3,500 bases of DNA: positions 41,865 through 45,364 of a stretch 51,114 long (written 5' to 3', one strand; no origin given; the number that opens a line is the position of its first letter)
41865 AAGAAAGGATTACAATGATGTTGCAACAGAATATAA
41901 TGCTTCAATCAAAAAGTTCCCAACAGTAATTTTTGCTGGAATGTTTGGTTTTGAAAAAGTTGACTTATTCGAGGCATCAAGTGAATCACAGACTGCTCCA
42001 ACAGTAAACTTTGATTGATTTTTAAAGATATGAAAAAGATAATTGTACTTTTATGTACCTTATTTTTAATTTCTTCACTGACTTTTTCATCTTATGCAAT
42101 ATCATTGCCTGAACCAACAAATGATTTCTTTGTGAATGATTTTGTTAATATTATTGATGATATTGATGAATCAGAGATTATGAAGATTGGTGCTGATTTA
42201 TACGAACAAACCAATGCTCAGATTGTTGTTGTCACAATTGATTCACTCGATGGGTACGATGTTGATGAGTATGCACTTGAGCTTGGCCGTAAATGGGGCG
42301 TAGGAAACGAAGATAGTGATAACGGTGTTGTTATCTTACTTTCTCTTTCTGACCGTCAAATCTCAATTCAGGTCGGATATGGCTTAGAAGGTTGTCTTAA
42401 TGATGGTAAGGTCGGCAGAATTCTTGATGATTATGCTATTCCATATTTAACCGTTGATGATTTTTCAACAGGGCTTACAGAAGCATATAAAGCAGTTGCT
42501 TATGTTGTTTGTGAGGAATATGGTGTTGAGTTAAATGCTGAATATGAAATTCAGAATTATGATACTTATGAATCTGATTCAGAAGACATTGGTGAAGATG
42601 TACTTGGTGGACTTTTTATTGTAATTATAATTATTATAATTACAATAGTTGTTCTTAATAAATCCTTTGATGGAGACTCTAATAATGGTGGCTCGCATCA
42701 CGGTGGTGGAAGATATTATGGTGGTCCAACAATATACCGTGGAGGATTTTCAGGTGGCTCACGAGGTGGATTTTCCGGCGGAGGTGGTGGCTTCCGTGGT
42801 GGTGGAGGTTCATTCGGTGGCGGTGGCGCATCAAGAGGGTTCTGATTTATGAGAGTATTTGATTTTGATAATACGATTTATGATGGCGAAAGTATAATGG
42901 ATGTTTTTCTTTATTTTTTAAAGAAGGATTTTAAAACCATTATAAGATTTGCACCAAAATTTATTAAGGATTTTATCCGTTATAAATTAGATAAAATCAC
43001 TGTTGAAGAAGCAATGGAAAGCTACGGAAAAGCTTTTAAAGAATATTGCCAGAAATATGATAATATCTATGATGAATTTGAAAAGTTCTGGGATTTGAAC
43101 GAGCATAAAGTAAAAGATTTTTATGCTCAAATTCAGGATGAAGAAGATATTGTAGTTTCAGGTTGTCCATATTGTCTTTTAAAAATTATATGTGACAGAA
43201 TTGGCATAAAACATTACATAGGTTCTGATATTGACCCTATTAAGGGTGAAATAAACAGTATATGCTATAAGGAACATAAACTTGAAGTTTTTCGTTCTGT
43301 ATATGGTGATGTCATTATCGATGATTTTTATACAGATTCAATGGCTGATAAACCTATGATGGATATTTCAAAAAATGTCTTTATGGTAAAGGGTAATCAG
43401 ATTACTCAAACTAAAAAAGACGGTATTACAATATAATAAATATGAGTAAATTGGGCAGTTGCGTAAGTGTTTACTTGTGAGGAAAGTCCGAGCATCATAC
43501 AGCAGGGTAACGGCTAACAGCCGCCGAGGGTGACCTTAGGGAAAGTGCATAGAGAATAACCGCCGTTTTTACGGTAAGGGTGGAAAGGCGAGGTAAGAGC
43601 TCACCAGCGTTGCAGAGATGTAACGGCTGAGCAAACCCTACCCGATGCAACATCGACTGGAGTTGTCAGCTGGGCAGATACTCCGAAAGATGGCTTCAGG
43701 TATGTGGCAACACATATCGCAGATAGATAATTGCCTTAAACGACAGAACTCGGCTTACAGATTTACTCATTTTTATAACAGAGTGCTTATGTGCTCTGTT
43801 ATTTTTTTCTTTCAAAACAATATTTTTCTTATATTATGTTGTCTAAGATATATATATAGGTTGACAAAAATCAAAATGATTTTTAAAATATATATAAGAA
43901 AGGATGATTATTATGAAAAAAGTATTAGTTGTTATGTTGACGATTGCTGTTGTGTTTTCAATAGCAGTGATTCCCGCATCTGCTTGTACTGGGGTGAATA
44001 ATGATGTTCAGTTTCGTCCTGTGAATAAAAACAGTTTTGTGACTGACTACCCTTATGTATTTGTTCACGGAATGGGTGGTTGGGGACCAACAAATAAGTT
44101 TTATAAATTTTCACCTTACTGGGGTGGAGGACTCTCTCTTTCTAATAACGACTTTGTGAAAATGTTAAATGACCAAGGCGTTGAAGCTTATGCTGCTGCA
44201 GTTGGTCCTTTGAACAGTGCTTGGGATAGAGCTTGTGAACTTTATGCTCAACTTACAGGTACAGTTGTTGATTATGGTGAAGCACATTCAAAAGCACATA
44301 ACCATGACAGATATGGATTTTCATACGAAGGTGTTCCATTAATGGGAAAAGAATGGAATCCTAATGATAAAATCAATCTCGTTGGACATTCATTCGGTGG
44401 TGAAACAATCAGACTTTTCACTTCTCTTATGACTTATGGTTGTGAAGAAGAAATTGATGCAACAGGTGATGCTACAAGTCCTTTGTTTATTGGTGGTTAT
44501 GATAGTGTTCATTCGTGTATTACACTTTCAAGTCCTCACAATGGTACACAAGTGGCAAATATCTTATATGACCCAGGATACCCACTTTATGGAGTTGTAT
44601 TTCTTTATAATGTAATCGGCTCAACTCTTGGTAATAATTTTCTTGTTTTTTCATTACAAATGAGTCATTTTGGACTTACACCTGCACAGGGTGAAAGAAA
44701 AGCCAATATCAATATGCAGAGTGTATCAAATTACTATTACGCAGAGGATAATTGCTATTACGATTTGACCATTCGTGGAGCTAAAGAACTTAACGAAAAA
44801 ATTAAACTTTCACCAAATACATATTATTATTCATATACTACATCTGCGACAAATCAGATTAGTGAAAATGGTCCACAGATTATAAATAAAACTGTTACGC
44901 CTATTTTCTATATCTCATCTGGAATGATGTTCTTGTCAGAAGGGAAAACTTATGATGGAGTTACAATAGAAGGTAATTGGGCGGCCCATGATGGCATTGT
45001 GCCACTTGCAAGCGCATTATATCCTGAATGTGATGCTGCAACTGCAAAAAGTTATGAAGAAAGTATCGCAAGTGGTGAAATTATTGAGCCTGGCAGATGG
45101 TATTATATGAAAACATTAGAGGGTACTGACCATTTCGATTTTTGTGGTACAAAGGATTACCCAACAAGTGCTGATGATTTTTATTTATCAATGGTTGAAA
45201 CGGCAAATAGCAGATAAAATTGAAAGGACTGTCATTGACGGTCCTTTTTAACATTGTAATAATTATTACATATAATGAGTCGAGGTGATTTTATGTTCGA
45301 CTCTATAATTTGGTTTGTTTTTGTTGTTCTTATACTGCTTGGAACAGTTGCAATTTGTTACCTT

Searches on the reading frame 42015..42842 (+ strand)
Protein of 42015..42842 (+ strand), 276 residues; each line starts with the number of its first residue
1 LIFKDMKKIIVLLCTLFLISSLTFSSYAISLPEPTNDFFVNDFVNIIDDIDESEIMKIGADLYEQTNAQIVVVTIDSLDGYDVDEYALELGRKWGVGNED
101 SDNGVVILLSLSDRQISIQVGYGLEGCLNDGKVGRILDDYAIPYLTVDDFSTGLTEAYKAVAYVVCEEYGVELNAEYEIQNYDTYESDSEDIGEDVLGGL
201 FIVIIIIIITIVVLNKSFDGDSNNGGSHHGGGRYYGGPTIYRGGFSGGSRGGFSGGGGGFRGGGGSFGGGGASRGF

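Call 36: search_protein_families(library=pfam, proteins=[window:42015-42842:+], max_evalue=1)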
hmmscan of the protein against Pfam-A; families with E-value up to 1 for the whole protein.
window:42015-42842:+ (276 aa): 2 families
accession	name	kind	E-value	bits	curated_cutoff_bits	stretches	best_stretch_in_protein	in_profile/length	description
PF04536.20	TPM_phosphatase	-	1.4e-35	122.5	22.1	1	40-162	1-123/125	TPM domain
PF25667.1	ASFV_P17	-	0.11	12.9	27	1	200-223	46-69/117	African swine fever virus minor capsid protein p17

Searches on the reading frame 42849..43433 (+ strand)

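Call 36: search_protein_families(library=pfam, proteins=[window:42849-43433:+], max_evalue=1)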
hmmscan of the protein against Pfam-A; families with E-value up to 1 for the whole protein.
window:42849-43433:+ (195 aa): 6 families
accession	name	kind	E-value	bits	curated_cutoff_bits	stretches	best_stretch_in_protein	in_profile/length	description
PF12710.13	HAD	-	5.1e-14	53.6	27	1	3-171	2-188/189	haloacid dehalogenase-like hydrolase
PF00702.32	Hydrolase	-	0.0015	19.4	26.4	1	3-129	5-124/191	haloacid dehalogenase-like hydrolase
PF13419.12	HAD_2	-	0.015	15.9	23.8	1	3-76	2-75/178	Haloacid dehalogenase-like hydrolase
PF09989.15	DUF2229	-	0.015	15.3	29.4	1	22-110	103-192/218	CoA enzyme activase uncharacterised domain (DUF2229)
PF09403.15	FadA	-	0.034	15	28.5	1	40-92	41-93/99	Adhesion protein FadA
PF02754.22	CCG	-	0.044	14.3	20.6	1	75-113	48-84/85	Cysteine-rich domain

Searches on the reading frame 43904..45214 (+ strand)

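Call 62: search_protein_families(library=pfam, proteins=[window:43904-45214:+], max_evalue=0.00001)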
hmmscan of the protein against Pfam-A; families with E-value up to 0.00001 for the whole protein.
window:43904-45214:+ (437 aa): 1 family
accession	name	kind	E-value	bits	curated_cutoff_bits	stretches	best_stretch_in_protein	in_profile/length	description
PF24708.1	Lip_C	-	7.1e-56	190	27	1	48-417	2-347/380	Lipase-like, C-terminal domain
